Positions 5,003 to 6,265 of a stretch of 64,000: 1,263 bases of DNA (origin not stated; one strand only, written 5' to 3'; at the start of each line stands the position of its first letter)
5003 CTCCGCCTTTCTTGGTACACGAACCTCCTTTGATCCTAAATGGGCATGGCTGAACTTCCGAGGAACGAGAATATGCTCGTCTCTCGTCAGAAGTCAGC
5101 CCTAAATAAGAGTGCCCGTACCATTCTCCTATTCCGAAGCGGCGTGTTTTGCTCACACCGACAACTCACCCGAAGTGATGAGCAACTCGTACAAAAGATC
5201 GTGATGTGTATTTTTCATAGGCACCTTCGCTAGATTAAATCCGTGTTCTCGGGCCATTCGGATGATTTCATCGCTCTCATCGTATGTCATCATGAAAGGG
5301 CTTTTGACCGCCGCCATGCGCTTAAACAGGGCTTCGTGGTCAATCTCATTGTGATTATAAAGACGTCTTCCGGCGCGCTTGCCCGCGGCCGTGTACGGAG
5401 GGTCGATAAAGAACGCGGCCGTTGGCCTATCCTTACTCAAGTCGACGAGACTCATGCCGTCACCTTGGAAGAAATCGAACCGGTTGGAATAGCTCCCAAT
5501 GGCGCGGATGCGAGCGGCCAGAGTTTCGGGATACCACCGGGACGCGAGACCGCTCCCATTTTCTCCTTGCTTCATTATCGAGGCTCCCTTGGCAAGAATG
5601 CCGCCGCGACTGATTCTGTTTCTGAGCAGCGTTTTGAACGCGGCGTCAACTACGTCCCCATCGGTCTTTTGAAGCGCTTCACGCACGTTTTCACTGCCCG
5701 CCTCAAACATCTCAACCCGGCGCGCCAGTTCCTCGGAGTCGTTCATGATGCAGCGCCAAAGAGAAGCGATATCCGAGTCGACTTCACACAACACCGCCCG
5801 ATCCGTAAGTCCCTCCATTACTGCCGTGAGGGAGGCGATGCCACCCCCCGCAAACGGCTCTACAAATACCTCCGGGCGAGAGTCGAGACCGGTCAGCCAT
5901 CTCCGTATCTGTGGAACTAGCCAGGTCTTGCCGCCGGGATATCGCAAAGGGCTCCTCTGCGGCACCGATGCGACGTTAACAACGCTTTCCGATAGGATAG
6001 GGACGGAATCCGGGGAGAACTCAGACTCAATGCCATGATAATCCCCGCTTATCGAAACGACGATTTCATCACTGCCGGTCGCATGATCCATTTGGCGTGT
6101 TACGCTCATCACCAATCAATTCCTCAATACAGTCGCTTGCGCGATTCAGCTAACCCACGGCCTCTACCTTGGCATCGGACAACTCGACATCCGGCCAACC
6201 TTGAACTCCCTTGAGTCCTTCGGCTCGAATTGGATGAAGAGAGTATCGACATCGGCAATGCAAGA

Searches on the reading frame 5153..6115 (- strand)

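Call 42: search_protein_families(library=pfam, proteins=[window:5153-6115:-], max_evalue=0.001)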
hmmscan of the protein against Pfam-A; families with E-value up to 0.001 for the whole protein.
window:5153-6115:- (320 aa): 1 family
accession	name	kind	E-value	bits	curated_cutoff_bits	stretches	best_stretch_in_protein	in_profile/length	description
PF02086.21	MethyltransfD12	-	5.9e-13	49.6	22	1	59-145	1-85/253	D12 class N6 adenine-specific DNA methyltransferase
